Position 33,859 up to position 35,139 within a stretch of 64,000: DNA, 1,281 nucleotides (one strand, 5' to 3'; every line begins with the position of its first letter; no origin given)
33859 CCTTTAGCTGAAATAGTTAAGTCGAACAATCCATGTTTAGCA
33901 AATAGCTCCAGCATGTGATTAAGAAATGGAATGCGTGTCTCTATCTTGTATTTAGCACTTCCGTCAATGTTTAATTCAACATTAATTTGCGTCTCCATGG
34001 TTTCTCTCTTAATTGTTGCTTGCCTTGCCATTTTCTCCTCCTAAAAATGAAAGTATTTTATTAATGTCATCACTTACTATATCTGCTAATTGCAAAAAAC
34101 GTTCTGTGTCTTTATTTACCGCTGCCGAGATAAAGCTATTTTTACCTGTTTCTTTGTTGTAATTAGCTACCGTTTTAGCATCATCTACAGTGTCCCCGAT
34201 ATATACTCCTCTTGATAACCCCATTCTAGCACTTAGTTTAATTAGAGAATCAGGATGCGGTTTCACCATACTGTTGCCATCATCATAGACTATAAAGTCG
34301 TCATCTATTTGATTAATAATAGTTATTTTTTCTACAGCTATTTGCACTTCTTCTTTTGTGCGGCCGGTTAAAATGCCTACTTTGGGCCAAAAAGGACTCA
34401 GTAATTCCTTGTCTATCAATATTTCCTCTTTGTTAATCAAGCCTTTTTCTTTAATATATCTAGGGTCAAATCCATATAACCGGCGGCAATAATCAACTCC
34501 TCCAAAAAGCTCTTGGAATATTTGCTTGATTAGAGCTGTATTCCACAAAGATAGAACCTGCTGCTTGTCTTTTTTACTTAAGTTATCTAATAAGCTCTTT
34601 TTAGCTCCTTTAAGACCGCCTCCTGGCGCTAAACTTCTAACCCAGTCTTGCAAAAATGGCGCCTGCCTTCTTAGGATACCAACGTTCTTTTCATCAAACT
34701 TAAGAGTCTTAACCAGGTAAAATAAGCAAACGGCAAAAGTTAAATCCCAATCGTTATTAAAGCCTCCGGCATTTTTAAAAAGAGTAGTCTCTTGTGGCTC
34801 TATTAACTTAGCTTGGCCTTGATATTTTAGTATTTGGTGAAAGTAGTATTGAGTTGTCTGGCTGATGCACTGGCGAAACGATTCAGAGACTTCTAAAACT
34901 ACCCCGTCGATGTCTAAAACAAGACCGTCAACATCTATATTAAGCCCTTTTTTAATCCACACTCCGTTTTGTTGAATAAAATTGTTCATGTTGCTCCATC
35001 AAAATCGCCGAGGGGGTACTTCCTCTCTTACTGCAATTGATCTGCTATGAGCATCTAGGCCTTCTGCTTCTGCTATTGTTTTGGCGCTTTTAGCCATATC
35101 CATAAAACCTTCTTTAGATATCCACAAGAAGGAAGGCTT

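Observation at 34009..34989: Large-capped HAD hydrolase embedded in the his operon: candidate non-canonical histidinol-phosphate phosphatase; hisC absent from the operon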

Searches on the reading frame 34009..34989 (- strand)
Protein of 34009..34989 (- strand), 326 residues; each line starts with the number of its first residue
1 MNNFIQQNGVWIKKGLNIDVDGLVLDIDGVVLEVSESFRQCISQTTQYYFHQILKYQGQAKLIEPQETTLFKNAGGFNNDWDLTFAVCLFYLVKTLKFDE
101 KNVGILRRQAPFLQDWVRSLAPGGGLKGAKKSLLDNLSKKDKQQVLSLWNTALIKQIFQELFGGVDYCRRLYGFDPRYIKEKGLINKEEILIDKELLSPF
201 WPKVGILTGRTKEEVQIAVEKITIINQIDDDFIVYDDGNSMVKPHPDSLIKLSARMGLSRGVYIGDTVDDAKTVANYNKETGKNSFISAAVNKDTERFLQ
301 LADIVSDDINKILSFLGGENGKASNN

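Call 3: search_protein_families(library=pfam, proteins=[window:34009-34989:-], max_evalue=0.01)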
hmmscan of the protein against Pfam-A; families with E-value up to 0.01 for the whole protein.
window:34009-34989:- (326 aa): 2 families
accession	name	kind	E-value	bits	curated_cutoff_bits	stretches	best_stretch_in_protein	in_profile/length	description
PF13419.12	HAD_2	-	1.5e-07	32.1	23.8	1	203-274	97-168/178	Haloacid dehalogenase-like hydrolase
PF00702.32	Hydrolase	-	2.5e-07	31.7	26.4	1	203-274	116-187/191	haloacid dehalogenase-like hydrolase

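Call 4: search_protein_families(library=ncbifam, proteins=[window:34009-34989:-], max_evalue=0.01)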
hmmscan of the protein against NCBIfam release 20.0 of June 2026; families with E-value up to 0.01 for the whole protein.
window:34009-34989:- (326 aa): 2 families
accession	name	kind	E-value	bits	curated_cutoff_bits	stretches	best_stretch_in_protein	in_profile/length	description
TIGR01548.1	HAD-SF-IA-hyp1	hypoth_equivalog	3.7e-30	104.9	140.2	1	23-275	3-195/197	TIGR01548 family HAD-type hydrolase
TIGR01549.1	HAD-SF-IA-v1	subfamily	4.5e-07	30.4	23.3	1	203-276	78-147/149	HAD-IA family hydrolase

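Call 6: find_homologous_proteins(query=window:34009-34989:-)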
Query window:34009-34989:- (326 aa): 756 proteins with E <= 0.001 among 2643 candidates; the best 120 are listed.
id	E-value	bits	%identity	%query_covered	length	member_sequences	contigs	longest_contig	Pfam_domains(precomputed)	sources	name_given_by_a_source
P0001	4.7e-215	731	100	100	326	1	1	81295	PF13419.13,PF00702.33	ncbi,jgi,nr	ncbi:MAG: hypothetical protein C4562_01840 [Actinobacteria bacterium]|nr:MAG: hypothetical protein C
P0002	2.2e-87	311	46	91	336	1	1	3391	PF00702.33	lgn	-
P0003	6.7e-86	306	47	91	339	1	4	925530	PF00702.33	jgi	-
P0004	1.4e-85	305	50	91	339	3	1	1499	PF13419.13,PF00702.33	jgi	-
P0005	1.5e-85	305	47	91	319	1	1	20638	PF00702.33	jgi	-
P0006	6.5e-84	300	46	93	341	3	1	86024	PF13419.13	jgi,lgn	-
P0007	1.0e-83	299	46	93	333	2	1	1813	PF13419.13,PF00702.33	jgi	-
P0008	2.0e-83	298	45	98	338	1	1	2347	PF13419.13,PF00702.33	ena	-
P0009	2.2e-83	298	46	94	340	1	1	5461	PF13419.13,PF00702.33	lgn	-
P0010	8.9e-83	296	49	91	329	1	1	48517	PF13419.13,PF00702.33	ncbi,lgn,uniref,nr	ncbi:HAD-IA family hydrolase [Candidatus Oleimmundimicrobium sp.]|uniref:HAD-IA family hydrolase n=1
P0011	1.0e-82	296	44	95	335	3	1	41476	PF00702.33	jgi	-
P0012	3.4e-82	294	44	97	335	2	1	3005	PF00702.33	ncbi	-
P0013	3.6e-82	294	46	93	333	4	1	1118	PF00702.33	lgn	-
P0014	3.7e-82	294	48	91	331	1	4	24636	PF13419.13,PF00702.33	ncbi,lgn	-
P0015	5.3e-82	294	49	91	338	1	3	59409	PF13419.13,PF00702.33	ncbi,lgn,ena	-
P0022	4.3e-80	287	45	94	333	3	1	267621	PF00702.33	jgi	-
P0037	8.3e-77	276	45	94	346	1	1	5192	PF00702.33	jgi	jgi:HAD superfamily hydrolase (TIGR01548 family)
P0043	1.3e-73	266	44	91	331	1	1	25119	PF00702.33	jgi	jgi:HAD superfamily hydrolase (TIGR01548 family)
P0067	1.2e-67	246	41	92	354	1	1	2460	PF13419.13,PF00702.33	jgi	jgi:HAD superfamily hydrolase (TIGR01548 family)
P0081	9.3e-66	240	43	97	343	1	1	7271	PF13419.13,PF00702.33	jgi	jgi:HAD superfamily hydrolase (TIGR01548 family)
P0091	2.3e-64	236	42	91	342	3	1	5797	PF13419.13,PF00702.33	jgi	jgi:HAD superfamily hydrolase (TIGR01548 family)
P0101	1.5e-63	233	40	92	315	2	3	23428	PF00702.33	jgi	jgi:HAD superfamily hydrolase (TIGR01548 family)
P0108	9.4e-63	230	40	97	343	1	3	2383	PF13419.13,PF00702.33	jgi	jgi:HAD superfamily hydrolase (TIGR01548 family)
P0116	1.8e-62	229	43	91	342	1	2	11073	PF13419.13,PF00702.33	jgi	jgi:HAD superfamily hydrolase (TIGR01548 family)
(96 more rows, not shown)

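Call 17: search_solved_structures(query=window:34009-34989:-, max_evalue=1, show_alignments=2)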
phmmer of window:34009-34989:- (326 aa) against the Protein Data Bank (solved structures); distinct sequences matched with E-value up to 1: 11.
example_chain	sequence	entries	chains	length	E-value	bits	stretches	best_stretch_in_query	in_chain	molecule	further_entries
6iah_A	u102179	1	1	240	2.4e-13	53.1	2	154-300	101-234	Hydrolase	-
1fez_A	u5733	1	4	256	0.042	16.2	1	169-276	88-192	PHOSPHONOACETALDEHYDE HYDROLASE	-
1rql_A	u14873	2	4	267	0.046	16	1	169-276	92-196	Phosphonoacetaldehyde Hydrolase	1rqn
1rdf_A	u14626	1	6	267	0.046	16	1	169-276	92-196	phosphonoacetaldehyde hydrolase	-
2iof_A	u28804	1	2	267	0.059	15.7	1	170-276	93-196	Phosphonoacetaldehyde hydrolase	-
1swv_A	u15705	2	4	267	0.059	15.7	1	170-276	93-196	phosphonoacetaldehyde hydrolase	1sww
2ioh_A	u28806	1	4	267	0.059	15.7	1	171-276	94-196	Phosphonoacetaldehyde hydrolase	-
6w04_A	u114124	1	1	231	0.19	14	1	208-268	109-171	HAD hydrolase, family IA, variant 3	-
1ynz_A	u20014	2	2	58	0.45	12.8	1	164-211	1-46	Pin3p | Ypr154wp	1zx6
4ex6_A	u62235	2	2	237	0.52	12.6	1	214-272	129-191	AlnB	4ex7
2ybd_A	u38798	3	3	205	0.59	12.4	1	203-267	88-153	HYDROLASE, HALOACID DEHALOGENASE-LIKE FAMILY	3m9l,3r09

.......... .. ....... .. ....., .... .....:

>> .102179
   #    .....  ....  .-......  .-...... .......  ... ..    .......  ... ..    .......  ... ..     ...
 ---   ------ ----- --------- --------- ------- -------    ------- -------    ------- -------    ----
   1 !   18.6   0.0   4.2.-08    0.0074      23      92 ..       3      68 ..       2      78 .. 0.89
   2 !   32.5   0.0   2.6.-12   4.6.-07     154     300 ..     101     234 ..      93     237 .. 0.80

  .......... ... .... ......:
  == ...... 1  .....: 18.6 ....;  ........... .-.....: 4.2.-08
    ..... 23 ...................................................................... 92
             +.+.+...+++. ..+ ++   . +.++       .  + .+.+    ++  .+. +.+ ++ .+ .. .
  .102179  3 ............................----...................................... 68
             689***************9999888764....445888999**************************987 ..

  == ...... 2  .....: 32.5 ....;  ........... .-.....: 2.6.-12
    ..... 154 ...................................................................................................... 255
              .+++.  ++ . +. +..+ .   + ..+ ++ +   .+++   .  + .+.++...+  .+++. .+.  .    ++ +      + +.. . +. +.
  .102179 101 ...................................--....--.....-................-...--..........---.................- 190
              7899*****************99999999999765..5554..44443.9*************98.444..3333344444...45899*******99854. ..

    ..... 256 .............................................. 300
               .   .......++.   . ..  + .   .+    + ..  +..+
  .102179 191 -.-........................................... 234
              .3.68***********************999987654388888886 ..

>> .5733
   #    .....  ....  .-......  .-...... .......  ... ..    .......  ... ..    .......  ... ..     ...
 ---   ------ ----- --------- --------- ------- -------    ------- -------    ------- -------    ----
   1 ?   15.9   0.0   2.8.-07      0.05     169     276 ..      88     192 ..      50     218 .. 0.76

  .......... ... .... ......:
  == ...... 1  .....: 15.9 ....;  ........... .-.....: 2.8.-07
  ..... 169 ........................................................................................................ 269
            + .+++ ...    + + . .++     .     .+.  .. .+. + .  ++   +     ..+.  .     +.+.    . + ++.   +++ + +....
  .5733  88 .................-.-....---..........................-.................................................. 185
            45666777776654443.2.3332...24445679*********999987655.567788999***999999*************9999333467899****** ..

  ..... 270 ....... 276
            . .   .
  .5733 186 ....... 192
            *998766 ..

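Call 19: find_encoding_contigs(protein=P0003, flank=8000, max_places=2)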
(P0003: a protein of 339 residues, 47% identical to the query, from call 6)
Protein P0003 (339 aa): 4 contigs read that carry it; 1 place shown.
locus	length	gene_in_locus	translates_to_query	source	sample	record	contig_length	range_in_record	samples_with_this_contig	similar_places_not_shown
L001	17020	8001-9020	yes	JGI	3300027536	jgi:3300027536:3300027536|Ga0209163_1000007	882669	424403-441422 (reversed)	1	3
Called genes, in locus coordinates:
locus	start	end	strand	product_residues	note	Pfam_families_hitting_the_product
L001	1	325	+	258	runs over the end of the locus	PF10370:Rv2993c-like_N, PF01557:FAA_hydrolase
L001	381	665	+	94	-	-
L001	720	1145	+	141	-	-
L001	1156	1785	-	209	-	PF00072:Response_reg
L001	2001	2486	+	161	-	PF11969:DcpS_C, PF01230:HIT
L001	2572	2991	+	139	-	-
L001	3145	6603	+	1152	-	PF02811:PHP, PF07733:DNA_pol3_alpha, PF17657:DNA_pol3_finger, PF14579:HHH_6, PF20914:DNA_pol_IIIA_C (faint), PF01336:tRNA_anti-codon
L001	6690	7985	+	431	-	PF00815:Histidinol_dh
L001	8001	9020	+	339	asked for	PF00702:Hydrolase (weak)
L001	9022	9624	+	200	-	PF00475:IGPD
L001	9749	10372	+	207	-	PF00117:GATase, PF07685:GATase_3 (weak), PF07722:Peptidase_C26 (weak)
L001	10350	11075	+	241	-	PF00977:His_biosynth, PF05690:ThiG (faint), PF01207:Dus (faint), PF03060:NMO (faint), PF02581:TMP-TENI (faint)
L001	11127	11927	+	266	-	PF00977:His_biosynth, PF02581:TMP-TENI (faint), PF01207:Dus (faint), PF03060:NMO (faint)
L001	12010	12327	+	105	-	PF01502:PRA-CH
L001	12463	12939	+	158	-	PF03449:GreA_GreB_N, PF01272:GreA_GreB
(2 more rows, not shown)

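Call 20: find_encoding_contigs(protein=P0022, flank=8000, max_places=2)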
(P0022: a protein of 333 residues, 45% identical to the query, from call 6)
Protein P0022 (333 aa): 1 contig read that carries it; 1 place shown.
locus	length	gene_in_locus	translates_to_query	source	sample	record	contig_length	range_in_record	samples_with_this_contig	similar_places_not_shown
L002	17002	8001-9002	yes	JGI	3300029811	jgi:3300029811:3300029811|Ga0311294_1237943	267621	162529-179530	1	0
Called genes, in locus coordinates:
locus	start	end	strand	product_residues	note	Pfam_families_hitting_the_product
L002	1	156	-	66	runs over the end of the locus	-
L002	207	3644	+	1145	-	PF02811:PHP, PF07733:DNA_pol3_alpha, PF17657:DNA_pol3_finger, PF14579:HHH_6, PF01336:tRNA_anti-codon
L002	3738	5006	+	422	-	PF13393:tRNA-synt_His, PF00587:tRNA-synt_2b (faint)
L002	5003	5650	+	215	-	PF01634:HisG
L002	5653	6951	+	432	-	PF00815:Histidinol_dh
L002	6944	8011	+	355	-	PF00155:Aminotran_1_2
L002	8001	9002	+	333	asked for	PF00702:Hydrolase (faint)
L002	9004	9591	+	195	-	PF00475:IGPD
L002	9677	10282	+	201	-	PF00117:GATase, PF07685:GATase_3, PF01174:SNO (weak), PF07722:Peptidase_C26 (faint)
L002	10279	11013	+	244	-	PF00977:His_biosynth, PF02581:TMP-TENI (faint), PF13714:PEP_mutase (faint), PF03060:NMO (faint), PF01207:Dus (weak)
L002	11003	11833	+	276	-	PF00977:His_biosynth, PF01207:Dus (faint), PF02581:TMP-TENI (faint), PF03060:NMO (faint)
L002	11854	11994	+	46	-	-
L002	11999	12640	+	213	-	PF01502:PRA-CH, PF01503:PRA-PH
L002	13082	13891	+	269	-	PF10137:CAP12-PCTIR_TIR, PF13676:TIR_2 (weak)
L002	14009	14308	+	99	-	-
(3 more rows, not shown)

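Call 24: find_related_loci(query=A1, collection=genome_contigs, flank=8000)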
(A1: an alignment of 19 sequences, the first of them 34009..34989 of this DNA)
Query A1 (326 aa) in genome_contigs; peptide patterns used: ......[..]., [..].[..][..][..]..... (x = any residue, [..] = any of these).
599 stretches matched a pattern (row limit reached: there are more); 458 encode a relative of the query (tblastn E <= 1e-3); the best 80 are kept; 80 distinct loci.
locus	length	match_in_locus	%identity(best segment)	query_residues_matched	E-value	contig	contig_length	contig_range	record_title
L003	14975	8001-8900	49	19-316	3e-86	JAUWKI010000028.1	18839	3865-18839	MAG: Actinomycetes bacterium isolate CSMAG_2342 CSMAG_2342_k127_209657_length_18839_cov_412.7848, whole genome shotgun s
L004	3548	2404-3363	44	10-317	2e-85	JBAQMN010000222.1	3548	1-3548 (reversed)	MAG: Actinomycetota bacterium isolate MFD12059_ilm_asm_bin8 k127_47720, whole genome shotgun sequence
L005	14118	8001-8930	47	10-314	7e-84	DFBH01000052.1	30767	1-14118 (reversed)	MAG TPA_asm: Candidatus Oleimmundimicrobium americanum isolate UBA3085 UBA3085_contig_37228, whole genome shotgun sequen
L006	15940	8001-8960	44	10-316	5e-82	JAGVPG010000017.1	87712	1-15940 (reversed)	MAG: Actinomycetota bacterium isolate DeMMO3_18 c_000000010044, whole genome shotgun sequence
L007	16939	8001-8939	40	20-326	1e-75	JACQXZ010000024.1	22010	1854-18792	MAG: Actinomycetota bacterium isolate NC_groundwater_1528_Pr4_S-0.65um_37_9 SR1-18-Sp65_coassembly_scaffold_130242, whol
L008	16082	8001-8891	45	8-300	9e-81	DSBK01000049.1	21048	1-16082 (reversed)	MAG TPA_asm: Actinomycetota bacterium isolate SpSt-1170 Ga0129302_1001016, whole genome shotgun sequence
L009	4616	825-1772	39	5-314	4e-72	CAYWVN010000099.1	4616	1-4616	MAG TPA_asm: uncultured Coriobacteriia bacterium isolate SRP302447_co3_176 genome assembly, contig: NODE_56928_length_46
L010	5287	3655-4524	44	19-316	2e-70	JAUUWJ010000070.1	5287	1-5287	MAG: Actinomycetes bacterium isolate CSMAG_36 CSMAG_36_k141_1862213_length_5287_cov_6.0000, whole genome shotgun sequenc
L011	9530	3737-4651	42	20-316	4e-69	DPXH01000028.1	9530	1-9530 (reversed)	MAG TPA_asm: Candidatus Sediminicultor tertius isolate UBA9311 contig_3165, whole genome shotgun sequence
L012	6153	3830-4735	44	20-313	5e-68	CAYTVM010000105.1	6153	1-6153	MAG TPA_asm: uncultured Atribacterota bacterium isolate binchicken_co94_273 genome assembly, contig: NODE_18401_length_6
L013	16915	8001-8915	42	20-316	1e-67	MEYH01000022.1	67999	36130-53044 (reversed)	MAG: Candidatus Atribacteria bacterium RBG_19FT_COMBO_35_14 rbg_19ft_combo_scaffold_148, whole genome shotgun sequence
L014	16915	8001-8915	42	20-316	2e-66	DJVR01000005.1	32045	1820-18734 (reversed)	MAG TPA_asm: Candidatus Atribacteria bacterium UBA6251 UBA6251_contig_36993, whole genome shotgun sequence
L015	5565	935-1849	41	20-316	3e-64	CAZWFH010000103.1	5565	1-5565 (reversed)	MAG TPA_asm: uncultured Atribacterota bacterium isolate binchicken_co228_37 genome assembly, contig: NODE_24252_length_5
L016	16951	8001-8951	39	20-326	3e-64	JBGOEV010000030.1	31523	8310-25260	MAG: Candidatus Thermosaccharophagus gerlachensis isolate 3300020139_22 Ga0197143_1000751, whole genome shotgun sequence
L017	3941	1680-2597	39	20-316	2e-63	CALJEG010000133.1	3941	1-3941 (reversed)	MAG: uncultured bacterium isolate S1_Bin_METABAT__294_1 genome assembly, contig: c_000002652487, whole genome shotgun se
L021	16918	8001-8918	38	20-316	8e-62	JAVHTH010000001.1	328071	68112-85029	MAG: Candidatus Fervidibacter sinensis isolate DRTY-8.bins.21.TC_201808 NODE_11_length_328071_cov_27.635734, whole genom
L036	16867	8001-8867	36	23-318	1e-46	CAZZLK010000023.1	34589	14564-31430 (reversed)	MAG TPA_asm: uncultured bacterium isolate binchicken_co25_109 genome assembly, contig: k141_129483, whole genome shotgun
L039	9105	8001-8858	35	23-316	8e-46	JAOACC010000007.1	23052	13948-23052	MAG: bacterium isolate SKW194 k141_77859, whole genome shotgun sequence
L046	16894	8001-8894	33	10-313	6e-43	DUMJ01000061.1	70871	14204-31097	MAG TPA_asm: bacterium isolate AS04akNAM_5 36932_AS04, whole genome shotgun sequence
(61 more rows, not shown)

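Call 31: predict_structure(alignment_id=A1)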
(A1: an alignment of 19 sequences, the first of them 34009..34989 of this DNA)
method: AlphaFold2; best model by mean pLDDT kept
length: 326 residues; sequences in the alignment: 19
mean_pLDDT: 92.0   pTM: 0.85
mean pLDDT of the five models: 92.0, 91.6, 91.6, 91.5, 91.2
residues with pLDDT >= 90: 264; 70-90: 53; 50-70: 5; < 50: 4
segments of 3 or more residues with pLDDT < 50: 323-326
pLDDT, mean of each block of 10 residues (from residue 1): 88 93 95 94 98 97 94 83 96 97 96 93 87 95 98 97 95 95 94 93 94 90 84 84 88 93 95 95 93 92 97 88 45
secondary structure, 60 per line:
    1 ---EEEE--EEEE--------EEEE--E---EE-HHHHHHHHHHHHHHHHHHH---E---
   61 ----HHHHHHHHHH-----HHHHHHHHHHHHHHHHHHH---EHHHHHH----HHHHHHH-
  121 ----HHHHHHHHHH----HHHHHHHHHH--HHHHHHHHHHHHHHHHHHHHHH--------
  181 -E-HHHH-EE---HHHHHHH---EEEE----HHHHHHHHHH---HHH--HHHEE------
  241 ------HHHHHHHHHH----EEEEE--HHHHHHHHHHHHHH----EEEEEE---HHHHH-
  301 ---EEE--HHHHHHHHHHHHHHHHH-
elements in order: E4-7 E10-13 E22-25 H35-53 H65-74 H80-98 H103-108 H113-119 H125-134 H139-148 H151-172 H184-187 H194-200 E204-207 H212-221 H247-256 E261-265 H268-281 E286-291 H295-299 E304-306 H309-325

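Call 33: search_protein_representatives(protein=window:34009-34989:-)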
Query: 326 residues. Proteins with E-value up to 0.001 (for the whole library): 970; up to 1e-10: 471; up to 1e-30: 78. The best 150 are listed.
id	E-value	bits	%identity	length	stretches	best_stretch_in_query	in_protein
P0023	8.4e-80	284.6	45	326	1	1-316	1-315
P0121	4.9e-77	275.6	47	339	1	19-314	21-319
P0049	2.3e-72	260.2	44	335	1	7-316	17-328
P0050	3.0e-72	259.8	45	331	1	19-314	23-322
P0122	1.2e-70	254.6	44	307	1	19-315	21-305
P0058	1.2e-70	254.5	46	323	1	19-317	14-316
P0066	8.0e-69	248.6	45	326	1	20-311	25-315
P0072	2.6e-67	243.6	45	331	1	4-297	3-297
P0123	4.8e-67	242.7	44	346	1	10-313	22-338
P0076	1.5e-66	241.2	40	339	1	10-315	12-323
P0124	8.1e-58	212.4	40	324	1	19-316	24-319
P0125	3.9e-57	210.2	42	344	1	19-315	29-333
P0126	7.3e-57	209.3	40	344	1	19-316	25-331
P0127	5.2e-56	206.5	39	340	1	4-319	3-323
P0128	8.5e-56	205.8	41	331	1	4-321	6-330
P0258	1.3e-20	90.2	27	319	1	8-286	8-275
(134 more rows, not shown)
